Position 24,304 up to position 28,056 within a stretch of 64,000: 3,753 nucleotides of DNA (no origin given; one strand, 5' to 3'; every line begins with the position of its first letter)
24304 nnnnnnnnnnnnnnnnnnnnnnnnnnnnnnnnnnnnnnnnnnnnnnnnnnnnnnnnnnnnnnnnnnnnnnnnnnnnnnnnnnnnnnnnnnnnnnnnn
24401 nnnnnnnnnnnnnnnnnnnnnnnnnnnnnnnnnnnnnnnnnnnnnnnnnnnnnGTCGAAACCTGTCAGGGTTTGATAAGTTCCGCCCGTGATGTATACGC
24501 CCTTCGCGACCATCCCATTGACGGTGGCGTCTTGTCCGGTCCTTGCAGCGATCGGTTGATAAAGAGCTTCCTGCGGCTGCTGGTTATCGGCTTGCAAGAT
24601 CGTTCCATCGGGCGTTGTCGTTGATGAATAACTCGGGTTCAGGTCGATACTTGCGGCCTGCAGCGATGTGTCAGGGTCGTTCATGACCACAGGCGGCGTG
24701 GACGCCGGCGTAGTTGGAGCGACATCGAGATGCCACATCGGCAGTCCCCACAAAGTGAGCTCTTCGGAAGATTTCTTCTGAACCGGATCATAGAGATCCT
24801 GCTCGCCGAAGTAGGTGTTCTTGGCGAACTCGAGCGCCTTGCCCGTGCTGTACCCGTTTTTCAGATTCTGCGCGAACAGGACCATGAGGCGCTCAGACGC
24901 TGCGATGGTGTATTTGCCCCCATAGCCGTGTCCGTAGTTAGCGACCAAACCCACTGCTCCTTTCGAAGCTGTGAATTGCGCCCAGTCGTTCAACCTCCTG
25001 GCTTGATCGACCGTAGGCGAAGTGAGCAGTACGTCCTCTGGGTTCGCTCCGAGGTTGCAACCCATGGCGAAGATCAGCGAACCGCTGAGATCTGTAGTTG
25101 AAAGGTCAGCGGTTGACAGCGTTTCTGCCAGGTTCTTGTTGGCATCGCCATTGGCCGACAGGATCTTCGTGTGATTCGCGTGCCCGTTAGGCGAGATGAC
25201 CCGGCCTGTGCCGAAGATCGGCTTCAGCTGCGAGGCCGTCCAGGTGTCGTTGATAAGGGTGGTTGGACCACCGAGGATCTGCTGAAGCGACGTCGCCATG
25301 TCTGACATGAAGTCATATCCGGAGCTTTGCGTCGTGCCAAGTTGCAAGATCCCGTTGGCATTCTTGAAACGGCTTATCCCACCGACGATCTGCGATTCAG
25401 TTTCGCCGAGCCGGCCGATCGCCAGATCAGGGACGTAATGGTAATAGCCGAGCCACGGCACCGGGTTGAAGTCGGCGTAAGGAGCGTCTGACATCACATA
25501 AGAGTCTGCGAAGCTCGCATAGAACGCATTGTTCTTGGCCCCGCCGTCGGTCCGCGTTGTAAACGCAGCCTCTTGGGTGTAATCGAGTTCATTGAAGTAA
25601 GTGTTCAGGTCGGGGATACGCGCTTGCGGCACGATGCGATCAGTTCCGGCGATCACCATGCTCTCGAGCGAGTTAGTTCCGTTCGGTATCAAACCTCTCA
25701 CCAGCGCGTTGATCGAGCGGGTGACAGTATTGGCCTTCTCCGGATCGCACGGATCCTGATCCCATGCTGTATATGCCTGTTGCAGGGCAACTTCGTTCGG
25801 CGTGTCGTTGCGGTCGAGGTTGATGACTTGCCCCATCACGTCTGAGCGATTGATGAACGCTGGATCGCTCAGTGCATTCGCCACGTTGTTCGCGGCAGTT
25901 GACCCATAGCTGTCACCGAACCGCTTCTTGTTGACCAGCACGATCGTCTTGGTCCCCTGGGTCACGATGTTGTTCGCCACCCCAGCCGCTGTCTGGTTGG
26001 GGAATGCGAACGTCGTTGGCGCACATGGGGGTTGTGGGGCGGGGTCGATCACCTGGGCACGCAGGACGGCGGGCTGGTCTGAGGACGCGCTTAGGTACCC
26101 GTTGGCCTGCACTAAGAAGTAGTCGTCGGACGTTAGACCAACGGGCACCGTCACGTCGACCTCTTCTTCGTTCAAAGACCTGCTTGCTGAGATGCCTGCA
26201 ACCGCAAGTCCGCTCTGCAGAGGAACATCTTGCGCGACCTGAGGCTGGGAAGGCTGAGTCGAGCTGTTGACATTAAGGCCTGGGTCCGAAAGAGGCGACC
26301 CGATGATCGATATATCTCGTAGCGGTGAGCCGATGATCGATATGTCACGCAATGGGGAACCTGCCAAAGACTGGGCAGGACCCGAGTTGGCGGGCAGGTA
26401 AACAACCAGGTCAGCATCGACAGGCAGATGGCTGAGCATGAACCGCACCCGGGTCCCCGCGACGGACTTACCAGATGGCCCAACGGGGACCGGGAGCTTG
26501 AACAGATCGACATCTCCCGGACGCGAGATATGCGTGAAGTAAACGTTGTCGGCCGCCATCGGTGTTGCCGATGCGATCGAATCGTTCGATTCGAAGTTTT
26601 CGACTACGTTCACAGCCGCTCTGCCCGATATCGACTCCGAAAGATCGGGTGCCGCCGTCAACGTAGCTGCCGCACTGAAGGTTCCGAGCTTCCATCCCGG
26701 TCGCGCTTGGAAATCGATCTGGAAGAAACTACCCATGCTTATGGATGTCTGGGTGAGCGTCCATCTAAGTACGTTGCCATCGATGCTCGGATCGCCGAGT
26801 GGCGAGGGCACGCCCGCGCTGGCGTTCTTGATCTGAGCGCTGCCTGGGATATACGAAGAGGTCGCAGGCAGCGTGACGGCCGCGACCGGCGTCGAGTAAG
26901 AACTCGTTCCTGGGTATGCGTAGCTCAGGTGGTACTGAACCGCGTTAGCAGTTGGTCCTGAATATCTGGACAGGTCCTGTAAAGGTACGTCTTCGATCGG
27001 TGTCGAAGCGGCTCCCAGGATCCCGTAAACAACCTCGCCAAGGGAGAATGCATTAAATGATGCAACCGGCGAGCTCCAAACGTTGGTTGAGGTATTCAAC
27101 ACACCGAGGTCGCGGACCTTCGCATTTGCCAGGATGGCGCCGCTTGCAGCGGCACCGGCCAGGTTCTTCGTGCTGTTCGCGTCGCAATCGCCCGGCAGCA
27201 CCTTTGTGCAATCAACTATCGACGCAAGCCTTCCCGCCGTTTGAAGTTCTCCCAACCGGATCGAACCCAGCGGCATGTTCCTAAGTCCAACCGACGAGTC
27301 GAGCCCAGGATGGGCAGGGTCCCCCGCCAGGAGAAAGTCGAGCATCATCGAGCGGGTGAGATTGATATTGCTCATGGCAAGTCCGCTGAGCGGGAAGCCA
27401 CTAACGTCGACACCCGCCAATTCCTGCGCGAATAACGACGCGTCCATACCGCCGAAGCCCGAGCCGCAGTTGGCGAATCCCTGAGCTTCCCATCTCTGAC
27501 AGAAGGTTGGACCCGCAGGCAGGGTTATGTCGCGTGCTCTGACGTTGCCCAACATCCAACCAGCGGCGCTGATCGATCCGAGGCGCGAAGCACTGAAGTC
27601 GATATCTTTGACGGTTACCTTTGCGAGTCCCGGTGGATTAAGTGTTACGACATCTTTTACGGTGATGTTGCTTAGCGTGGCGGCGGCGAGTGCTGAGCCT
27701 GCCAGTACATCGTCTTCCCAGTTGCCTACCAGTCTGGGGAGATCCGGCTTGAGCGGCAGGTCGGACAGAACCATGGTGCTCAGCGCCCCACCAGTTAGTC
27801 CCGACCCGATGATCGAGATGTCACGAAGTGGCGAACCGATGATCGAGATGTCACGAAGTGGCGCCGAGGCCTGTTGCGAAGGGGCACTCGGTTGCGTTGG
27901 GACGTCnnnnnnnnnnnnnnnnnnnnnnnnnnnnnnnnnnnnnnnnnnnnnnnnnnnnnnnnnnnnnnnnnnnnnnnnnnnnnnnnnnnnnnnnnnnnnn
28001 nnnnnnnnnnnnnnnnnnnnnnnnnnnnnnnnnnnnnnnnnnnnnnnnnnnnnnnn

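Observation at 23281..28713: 1,810-aa secreted giant protein with two arrays of an identical decapeptide (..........) maintained despite synonymous divergence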

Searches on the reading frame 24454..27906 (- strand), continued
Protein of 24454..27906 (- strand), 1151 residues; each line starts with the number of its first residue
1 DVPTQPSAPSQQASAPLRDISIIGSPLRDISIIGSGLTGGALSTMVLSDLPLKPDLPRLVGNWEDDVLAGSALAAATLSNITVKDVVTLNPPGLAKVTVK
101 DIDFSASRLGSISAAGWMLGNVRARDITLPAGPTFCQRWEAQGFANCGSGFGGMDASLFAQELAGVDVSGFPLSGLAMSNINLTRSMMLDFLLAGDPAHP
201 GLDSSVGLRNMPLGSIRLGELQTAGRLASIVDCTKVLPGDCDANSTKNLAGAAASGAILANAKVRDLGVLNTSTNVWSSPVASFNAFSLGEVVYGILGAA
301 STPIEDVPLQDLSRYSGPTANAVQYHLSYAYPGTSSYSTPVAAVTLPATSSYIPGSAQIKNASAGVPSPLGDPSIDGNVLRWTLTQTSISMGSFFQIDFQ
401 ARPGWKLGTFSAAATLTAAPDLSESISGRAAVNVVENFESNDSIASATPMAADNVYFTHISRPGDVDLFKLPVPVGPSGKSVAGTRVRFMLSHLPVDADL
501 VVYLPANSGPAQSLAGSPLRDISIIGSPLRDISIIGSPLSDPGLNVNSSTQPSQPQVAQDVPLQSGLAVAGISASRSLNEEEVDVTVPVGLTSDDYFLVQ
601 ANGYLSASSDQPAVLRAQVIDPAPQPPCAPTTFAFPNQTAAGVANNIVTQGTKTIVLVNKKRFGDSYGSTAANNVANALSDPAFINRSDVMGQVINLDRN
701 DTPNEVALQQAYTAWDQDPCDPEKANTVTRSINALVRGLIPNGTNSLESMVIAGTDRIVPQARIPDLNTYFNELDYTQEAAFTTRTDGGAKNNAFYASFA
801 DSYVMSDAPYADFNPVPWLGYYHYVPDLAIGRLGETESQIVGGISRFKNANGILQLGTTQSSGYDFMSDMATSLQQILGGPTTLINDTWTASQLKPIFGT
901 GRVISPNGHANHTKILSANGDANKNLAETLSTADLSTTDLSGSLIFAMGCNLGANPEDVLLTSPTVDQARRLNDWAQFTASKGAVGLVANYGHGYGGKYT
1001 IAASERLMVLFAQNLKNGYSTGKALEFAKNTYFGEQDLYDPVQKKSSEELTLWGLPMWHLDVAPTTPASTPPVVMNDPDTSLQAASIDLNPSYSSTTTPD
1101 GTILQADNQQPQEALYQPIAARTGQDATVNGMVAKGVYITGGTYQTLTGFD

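Call 77: search_protein_families(library=ncbifam, proteins=[P0021, P0098, P0013, P0032], max_evalue=0.01)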
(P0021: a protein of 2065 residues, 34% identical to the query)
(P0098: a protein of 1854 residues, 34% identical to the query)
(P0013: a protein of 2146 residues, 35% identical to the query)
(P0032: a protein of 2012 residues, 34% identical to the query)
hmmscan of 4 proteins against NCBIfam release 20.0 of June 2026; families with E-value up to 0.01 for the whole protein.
P0021 (2065 aa): 3 families
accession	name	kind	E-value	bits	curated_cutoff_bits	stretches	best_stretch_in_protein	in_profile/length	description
TIGR02608.1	delta_60_rpt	domain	7.7e-35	118.5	76.5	3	62-106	3-48/55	delta-60 repeat domain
NF038114.1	rightmost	domain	1.8e-27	95.9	35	1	1953-2065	2-113/113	PxKF domain-containing protein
NF047446.1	barrel_OmpL47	domain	7.4e-05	23.1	40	1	1831-1862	22-53/68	OmpL47-type beta-barrel domain-containing protein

P0098 (1854 aa): 5 families
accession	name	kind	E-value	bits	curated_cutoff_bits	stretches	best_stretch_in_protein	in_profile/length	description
TIGR04247.1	NosD_copper_fam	subfamily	1.9e-35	122.2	300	2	1649-1853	129-324/377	nitrous oxide reductase family maturation protein NosD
TIGR03804.1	para_beta_helix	repeat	3.7e-27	93.7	19.45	4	1693-1733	1-40/44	parallel beta-helix repeat protein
TIGR03805.1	beta_helix_1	subfamily_domain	4.4e-08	32.6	141.5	2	1710-1789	103-182/314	parallel beta-helix domain-containing protein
TIGR01451.2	B_ant_repeat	repeat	5.8e-08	32.6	24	1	338-372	13-47/53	DUF11 type repeat protein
NF038177.1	epimerase_AlgG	equivalog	0.0021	16.8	700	0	1627-1717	329-418/519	mannuronan 5-epimerase AlgG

P0013 (2146 aa): 5 families
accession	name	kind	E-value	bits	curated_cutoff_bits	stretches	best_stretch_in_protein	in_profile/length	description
TIGR02800.1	propeller_TolB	equivalog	4.8e-25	88.4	343.15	1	310-506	179-382/418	Tol-Pal system beta propeller repeat protein TolB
NF038114.1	rightmost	domain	2.7e-18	66.3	35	1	2040-2146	1-113/113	PxKF domain-containing protein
NF002183.0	PRK01029.1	equivalog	1.3e-11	44.2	405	1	360-420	280-344/429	Tol-Pal system protein TolB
NF053518.1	DipepPtdsDpp5Prph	equivalog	1.3e-09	37.2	900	2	303-378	43-123/655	dipeptidyl-peptidase Dpp5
NF033523.0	lasso_peptidase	equivalog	2.7e-09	36.3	400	0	318-377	85-148/638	Atxe2 family lasso peptide isopeptidase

P0032 (2012 aa): 4 families
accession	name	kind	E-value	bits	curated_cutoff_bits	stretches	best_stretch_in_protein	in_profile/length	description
TIGR02608.1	delta_60_rpt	domain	1.1e-38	130.9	76.5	4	216-267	3-55/55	delta-60 repeat domain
NF038114.1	rightmost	domain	3e-21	75.9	35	1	1903-2011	2-112/113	PxKF domain-containing protein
NF052603.1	penta_Alr5209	equivalog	0.0011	19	125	0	453-514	29-88/113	Alr5209 family pentapeptide repeat protein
NF047446.1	barrel_OmpL47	domain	0.0015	18.9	40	0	1784-1813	24-53/68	OmpL47-type beta-barrel domain-containing protein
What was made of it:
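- On Pentapeptide repeat proteins: NCBIfam Alr5209 scores 19 against 125 (call 77).
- On PxKF domain proteins (NCBIfam NF038114): Also present in homologues P0013, P0021 and P0032 (call 77).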

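Call 90: search_solved_structures(query=A2, max_evalue=1, show_alignments=3)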
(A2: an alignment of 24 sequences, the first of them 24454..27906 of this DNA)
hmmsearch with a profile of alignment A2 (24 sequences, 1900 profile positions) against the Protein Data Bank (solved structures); distinct sequences matched with E-value up to 1: 13.
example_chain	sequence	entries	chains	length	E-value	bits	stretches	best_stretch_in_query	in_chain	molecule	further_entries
5dqa_A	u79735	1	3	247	7.1e-06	27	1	343-538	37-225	t3284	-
4yfo_A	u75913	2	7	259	8.3e-06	26.8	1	342-484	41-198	beta1_ex1 | 6beta1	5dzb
5dn0_A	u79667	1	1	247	4.1e-05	24.5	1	344-538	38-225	beta1 t1555 loop variant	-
4yc5_A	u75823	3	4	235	6e-05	24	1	334-440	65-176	beta1 | beta1 protein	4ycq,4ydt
5di5_A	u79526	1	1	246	6.6e-05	23.8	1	344-536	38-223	beta1 t801 loop variant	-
3du1_X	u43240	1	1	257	7.5e-05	23.6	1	359-558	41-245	All3740 protein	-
4yei_A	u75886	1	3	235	8.9e-05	23.4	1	447-559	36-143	beta1mut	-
5dns_A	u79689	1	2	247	0.0002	22.2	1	360-521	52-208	t1428 beta1 loop design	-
5dra_A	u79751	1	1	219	0.00069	20.4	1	340-566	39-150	3beta1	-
2j8k_A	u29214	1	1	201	0.0054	17.5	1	418-558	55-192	NP275-NP276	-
2o6w_A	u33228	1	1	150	0.0057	17.4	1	356-467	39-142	Repeat Five Residue (Rfr) protein or pentapeptide repeat protein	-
3pss_A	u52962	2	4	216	0.0064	17.2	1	501-565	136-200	Qnr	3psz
6omx_A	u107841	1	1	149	0.3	11.7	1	347-401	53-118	Alr5209 protein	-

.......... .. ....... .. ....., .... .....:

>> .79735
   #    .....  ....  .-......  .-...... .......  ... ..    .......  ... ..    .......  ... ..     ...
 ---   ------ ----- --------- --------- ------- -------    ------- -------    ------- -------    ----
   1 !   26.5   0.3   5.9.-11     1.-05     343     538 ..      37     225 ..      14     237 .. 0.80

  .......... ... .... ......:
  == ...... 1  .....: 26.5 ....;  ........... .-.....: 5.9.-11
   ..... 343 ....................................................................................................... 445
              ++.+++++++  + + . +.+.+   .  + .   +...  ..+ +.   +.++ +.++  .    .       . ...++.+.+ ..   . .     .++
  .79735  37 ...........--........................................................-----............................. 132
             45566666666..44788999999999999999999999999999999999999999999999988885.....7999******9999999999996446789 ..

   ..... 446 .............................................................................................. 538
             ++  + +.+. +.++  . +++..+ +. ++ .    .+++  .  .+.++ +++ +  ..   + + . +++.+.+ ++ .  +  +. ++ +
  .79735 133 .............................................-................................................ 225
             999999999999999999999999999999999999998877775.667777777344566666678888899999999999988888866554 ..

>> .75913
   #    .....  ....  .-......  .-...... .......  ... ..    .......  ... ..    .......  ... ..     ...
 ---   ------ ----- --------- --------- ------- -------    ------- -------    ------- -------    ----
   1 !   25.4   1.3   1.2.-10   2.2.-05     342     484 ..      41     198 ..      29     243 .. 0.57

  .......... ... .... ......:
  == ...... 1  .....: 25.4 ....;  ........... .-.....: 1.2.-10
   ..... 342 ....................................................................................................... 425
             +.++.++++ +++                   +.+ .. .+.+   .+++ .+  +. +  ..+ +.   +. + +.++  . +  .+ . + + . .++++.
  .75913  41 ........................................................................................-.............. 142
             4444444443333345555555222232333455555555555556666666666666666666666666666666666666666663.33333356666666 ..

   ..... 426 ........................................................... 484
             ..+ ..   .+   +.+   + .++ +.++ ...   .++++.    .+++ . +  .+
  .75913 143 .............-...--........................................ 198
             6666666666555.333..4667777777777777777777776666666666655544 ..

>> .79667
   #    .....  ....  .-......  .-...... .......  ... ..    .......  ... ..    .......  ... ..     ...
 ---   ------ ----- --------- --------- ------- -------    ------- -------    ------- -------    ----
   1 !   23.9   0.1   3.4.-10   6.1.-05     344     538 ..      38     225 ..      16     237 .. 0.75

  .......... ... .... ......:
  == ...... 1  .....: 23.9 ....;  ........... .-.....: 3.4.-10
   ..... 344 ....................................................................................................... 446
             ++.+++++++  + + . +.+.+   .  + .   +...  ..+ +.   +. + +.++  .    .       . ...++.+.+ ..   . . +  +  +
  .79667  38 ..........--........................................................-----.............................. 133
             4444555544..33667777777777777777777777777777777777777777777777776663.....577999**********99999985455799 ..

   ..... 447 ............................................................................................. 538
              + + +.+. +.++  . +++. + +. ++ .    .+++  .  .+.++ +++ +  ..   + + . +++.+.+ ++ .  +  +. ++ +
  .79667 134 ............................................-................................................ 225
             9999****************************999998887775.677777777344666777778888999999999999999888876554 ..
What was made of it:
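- Closest known: Pentapeptide repeat proteins. Same: The family profile hits only such proteins in the PDB (call 90).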

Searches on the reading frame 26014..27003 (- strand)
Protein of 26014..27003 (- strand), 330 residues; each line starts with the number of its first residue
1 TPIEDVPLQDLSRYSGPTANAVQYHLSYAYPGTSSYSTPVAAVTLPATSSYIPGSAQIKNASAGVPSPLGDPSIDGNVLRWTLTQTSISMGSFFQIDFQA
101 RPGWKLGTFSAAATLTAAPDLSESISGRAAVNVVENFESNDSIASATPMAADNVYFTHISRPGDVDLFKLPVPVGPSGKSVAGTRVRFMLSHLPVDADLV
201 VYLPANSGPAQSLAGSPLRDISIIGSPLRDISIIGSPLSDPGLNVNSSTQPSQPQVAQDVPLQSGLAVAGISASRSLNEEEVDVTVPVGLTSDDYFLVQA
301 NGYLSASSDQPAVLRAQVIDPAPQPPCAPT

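Call 25: search_protein_families(library=pfam, proteins=[window:26014-27003:-], max_evalue=10)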
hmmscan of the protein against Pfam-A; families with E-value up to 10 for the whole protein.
window:26014-27003:- (330 aa): 0 families
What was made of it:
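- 26059..26580 (-): PPC-like (collagenase CBD-like) beta-sandwich, aa 712-885, split by a loop of about 64 aa (aa 773-836). No Pfam hit in the query itself (call 25).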
